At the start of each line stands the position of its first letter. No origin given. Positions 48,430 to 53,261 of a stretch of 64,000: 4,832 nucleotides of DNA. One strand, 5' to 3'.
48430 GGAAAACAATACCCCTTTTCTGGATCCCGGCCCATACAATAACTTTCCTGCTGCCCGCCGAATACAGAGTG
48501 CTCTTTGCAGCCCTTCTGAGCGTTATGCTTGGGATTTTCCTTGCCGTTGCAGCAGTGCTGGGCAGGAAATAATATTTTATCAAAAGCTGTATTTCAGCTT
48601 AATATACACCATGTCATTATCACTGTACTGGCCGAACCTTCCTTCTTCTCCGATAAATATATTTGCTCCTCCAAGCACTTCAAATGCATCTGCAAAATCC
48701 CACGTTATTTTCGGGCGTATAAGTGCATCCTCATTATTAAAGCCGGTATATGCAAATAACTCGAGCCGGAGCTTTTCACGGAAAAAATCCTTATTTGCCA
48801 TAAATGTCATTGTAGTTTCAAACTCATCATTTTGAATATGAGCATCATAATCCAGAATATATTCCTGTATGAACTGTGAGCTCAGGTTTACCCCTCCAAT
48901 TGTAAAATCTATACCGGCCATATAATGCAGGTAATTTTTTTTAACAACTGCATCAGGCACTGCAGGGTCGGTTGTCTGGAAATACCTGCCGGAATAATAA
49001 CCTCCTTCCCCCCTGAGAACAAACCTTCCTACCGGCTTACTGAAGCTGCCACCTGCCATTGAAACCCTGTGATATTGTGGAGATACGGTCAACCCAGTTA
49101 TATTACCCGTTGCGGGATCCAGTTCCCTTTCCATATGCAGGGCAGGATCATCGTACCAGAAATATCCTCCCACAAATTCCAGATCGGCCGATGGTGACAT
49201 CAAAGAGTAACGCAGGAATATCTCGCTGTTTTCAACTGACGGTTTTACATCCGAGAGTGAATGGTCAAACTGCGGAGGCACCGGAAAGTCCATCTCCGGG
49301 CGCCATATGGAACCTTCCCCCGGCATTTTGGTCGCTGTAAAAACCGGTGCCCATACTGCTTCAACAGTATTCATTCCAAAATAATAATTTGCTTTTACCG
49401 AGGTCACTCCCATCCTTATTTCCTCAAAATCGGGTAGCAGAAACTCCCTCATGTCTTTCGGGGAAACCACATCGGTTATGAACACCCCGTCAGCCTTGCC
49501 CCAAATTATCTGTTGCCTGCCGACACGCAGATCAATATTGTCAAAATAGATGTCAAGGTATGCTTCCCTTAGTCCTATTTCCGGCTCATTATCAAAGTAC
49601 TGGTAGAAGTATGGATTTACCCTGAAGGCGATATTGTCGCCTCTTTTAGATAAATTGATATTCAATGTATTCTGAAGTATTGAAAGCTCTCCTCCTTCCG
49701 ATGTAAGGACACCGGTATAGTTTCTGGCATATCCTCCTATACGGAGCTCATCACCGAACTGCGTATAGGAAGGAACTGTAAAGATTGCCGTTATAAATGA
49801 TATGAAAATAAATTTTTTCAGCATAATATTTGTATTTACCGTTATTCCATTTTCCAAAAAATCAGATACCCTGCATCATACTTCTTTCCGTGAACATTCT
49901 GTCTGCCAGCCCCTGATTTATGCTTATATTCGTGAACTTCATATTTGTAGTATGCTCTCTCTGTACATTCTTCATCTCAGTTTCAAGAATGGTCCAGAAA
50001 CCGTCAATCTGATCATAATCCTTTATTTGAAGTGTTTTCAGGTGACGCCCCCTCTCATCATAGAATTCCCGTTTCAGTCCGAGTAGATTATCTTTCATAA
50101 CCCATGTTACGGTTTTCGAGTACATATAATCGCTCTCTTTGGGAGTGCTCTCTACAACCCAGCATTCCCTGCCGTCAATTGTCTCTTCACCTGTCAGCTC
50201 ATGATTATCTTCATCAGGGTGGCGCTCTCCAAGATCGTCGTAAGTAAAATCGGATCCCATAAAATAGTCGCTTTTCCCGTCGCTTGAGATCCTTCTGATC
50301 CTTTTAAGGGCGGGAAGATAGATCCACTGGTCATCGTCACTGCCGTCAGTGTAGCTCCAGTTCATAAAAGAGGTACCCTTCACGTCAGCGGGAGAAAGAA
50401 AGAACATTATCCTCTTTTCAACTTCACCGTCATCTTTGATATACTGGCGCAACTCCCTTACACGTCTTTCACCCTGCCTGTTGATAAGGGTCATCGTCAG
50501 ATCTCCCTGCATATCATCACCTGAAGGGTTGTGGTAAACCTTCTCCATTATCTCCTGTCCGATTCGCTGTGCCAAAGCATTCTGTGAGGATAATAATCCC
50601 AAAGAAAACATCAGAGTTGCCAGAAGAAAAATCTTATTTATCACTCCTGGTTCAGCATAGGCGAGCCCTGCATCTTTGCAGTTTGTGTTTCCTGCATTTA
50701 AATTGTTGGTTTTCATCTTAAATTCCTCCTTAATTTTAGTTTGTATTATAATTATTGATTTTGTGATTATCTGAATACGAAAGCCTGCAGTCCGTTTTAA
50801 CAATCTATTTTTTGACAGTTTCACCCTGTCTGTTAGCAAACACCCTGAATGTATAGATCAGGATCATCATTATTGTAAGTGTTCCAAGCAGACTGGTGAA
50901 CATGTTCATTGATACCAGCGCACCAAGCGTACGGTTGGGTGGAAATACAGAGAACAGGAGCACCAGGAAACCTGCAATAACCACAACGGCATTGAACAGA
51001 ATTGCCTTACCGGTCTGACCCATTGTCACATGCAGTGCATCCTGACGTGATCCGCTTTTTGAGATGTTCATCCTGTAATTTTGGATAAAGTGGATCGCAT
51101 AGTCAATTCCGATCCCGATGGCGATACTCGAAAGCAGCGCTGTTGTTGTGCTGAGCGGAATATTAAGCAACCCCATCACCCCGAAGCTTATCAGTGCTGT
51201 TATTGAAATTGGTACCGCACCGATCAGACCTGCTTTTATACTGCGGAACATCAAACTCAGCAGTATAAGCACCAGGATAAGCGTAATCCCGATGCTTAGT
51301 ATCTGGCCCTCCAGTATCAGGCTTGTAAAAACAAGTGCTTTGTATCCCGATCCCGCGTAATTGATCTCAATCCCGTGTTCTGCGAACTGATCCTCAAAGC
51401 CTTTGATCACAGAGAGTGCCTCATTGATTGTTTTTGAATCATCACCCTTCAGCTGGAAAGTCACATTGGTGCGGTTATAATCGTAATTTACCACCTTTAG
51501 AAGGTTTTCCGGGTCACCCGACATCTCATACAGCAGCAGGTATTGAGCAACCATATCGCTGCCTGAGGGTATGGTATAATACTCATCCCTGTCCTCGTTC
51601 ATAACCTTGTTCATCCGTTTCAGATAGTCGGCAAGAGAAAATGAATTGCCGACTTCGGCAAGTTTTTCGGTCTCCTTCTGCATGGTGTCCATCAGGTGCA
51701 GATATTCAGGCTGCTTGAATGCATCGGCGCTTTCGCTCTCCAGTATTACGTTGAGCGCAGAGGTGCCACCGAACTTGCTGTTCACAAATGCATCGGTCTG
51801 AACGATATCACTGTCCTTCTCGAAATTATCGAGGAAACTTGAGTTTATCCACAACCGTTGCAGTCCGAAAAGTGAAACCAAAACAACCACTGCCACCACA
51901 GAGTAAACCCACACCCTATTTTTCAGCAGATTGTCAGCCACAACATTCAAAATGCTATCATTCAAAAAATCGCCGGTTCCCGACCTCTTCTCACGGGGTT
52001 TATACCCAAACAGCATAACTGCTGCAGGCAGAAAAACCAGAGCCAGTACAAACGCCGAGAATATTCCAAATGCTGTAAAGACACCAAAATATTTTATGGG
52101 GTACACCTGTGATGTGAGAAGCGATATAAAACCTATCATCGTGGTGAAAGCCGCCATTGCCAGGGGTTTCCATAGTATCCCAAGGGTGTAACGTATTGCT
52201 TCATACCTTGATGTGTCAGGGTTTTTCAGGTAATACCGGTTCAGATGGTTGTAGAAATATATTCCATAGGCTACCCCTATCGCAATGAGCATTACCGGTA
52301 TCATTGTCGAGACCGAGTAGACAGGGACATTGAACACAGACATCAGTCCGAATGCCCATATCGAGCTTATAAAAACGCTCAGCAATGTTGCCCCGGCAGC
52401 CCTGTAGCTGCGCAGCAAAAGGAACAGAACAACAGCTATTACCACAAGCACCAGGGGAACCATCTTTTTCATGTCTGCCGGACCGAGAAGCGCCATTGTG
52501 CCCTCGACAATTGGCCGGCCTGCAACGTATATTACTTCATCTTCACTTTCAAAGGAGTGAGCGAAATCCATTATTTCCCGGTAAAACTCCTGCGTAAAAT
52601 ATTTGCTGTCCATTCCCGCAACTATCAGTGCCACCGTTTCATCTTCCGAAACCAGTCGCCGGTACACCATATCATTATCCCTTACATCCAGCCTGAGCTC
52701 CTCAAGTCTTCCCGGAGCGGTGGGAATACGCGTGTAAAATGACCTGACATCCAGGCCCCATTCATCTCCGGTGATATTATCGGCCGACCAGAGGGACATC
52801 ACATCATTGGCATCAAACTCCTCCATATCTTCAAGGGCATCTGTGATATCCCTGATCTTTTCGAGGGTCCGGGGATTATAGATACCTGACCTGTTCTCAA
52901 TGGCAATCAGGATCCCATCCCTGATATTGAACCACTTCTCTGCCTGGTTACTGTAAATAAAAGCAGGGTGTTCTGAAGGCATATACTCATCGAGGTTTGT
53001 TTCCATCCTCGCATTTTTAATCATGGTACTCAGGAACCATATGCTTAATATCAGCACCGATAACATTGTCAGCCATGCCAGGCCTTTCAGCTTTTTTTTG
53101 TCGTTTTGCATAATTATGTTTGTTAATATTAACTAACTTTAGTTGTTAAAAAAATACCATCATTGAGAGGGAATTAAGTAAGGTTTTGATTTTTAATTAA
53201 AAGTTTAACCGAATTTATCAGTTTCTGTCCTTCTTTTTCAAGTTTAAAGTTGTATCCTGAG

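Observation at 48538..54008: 5.4-kb TetR/MMPL/LolA-like/OMP block bracketed by a perfect 48-bp direct repeat and an att-like gene-end remnant, with no recombinase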

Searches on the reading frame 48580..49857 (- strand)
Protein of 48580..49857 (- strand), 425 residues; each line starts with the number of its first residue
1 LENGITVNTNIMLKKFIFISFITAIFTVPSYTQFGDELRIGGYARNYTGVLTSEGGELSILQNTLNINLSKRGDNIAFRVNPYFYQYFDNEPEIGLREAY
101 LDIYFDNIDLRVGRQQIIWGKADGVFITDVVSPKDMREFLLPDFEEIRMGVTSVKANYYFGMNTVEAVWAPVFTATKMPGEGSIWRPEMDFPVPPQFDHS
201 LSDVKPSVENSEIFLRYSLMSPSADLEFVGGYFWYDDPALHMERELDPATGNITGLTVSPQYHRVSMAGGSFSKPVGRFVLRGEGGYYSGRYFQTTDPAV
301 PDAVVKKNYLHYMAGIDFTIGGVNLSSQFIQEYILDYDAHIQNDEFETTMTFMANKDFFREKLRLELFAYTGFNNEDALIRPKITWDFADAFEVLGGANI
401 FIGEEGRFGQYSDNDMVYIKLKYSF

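Call 5: search_protein_families(library=pfam, proteins=[window:48580-49857:-])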
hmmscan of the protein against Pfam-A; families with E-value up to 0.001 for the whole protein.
window:48580-49857:- (425 aa): 1 family
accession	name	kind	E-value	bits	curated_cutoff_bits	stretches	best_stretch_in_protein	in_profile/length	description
PF06980.17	DUF1302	-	1.8e-13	50.8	23.2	1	92-425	142-541/541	Protein of unknown function (DUF1302)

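Call 71: find_encoding_contigs(protein=window:48583-49857:-, flank=6000, max_places=10)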
Protein seq(425 aa) (425 aa): 8 contigs read that carry it; 4 places shown.
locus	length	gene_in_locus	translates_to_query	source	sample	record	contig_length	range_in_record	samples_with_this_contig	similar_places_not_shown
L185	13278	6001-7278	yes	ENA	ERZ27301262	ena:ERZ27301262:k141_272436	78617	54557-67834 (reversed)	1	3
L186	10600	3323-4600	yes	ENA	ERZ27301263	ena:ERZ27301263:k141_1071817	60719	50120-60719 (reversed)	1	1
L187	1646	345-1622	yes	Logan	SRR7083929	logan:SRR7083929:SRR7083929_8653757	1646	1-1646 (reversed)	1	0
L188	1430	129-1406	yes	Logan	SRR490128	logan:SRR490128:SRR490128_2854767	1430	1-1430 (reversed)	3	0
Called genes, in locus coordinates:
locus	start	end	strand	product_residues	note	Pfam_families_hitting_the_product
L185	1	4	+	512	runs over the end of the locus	-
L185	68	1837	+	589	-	PF00939:Na_sulph_symp, PF03600:CitMHS, PF02080:TrkA_C, PF00939:Na_sulph_symp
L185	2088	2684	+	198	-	PF00440:TetR_N, PF08359:TetR_C_4, PF08361:TetR_C_2 (weak), PF17938:TetR_C_29 (weak)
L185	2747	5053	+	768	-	PF03176:MMPL, PF00873:ACR_tran (weak)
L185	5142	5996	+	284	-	PF07044:DUF1329, PF17131:TP_0789-like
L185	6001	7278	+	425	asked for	PF06980:DUF1302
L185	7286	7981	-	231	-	-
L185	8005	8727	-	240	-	PF03073:TspO_MBR (weak)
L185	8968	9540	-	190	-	PF02508:Rnf-Nqr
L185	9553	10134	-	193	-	PF02508:Rnf-Nqr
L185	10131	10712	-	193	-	PF04205:FMN_bind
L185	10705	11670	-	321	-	PF03116:NQR2_RnfD_RnfE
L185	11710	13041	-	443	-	PF13375:RnfC_N, PF01512:Complex1_51K, PF10531:SLBB, PF13187:Fer4_9 (faint), PF13534:Fer4_17 (faint), PF13237:Fer4_10, PF12838:Fer4_7 (weak), PF13183:Fer4_8 (weak), +2 more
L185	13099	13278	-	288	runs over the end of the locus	PF04060:FeS, PF14697:Fer4_21, PF00037:Fer4 (weak), PF13484:Fer4_16 (weak), PF13237:Fer4_10 (weak), PF14697:Fer4_21 (weak), PF12838:Fer4_7, PF13187:Fer4_9, +6 more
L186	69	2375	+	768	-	PF03176:MMPL, PF00873:ACR_tran (weak)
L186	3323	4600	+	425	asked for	PF06980:DUF1302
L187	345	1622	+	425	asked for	PF06980:DUF1302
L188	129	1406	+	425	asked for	PF06980:DUF1302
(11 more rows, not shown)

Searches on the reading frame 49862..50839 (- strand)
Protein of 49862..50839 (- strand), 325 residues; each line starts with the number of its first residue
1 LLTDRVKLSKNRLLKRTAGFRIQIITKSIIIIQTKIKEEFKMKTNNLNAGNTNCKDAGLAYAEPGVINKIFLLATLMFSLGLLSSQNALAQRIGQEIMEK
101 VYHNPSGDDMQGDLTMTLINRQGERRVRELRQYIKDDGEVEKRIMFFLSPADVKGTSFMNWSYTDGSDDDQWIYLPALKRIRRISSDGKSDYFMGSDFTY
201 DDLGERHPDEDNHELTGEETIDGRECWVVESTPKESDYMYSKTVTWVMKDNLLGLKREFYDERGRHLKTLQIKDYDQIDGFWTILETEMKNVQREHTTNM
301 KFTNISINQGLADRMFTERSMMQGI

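Call 5: search_protein_families(library=pfam, proteins=[window:49862-50839:-])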
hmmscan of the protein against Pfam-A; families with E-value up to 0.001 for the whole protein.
window:49862-50839:- (325 aa): 2 families
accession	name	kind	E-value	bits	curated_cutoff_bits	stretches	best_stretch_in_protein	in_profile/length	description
PF17131.11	LolA_like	-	3e-69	232.8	30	1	141-322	3-183/184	Outer membrane lipoprotein-sorting protein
PF07044.18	DUF1329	-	5e-16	59.4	23.1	2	132-203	132-207/368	Protein of unknown function (DUF1329)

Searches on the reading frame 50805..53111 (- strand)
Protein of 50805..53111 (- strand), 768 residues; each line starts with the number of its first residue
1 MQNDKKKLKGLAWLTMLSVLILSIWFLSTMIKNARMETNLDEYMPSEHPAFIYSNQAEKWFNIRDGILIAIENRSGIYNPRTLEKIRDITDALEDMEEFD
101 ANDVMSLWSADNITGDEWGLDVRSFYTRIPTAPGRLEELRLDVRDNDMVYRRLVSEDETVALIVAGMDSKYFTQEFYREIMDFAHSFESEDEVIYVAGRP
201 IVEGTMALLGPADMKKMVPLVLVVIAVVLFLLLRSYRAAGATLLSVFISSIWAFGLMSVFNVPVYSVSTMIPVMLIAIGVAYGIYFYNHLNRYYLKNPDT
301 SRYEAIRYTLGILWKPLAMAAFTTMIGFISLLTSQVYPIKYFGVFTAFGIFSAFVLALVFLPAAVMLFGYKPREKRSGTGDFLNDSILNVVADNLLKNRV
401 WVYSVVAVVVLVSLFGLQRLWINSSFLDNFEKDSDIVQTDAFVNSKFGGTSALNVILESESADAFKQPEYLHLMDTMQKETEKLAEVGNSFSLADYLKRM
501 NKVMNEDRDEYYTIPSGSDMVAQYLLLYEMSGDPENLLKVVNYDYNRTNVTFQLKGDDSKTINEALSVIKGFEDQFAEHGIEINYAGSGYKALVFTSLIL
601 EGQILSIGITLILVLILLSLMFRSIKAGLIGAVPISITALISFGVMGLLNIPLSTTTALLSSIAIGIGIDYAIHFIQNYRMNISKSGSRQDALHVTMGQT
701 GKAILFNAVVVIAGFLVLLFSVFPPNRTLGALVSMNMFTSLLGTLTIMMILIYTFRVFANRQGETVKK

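Call 5: search_protein_families(library=pfam, proteins=[window:50805-53111:-])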
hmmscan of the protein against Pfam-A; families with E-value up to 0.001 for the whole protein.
window:50805-53111:- (768 aa): 3 families
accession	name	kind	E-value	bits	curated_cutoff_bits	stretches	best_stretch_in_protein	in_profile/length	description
PF03176.21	MMPL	-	3.4e-50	171.3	20.5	2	143-380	71-316/333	MMPL family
PF00873.25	ACR_tran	-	1.5e-09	36.6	28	2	608-720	338-451/1021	AcrB/AcrD/AcrF family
PF02460.24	Patched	-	0.00046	20.4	23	1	238-366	30-155/156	Patched SSD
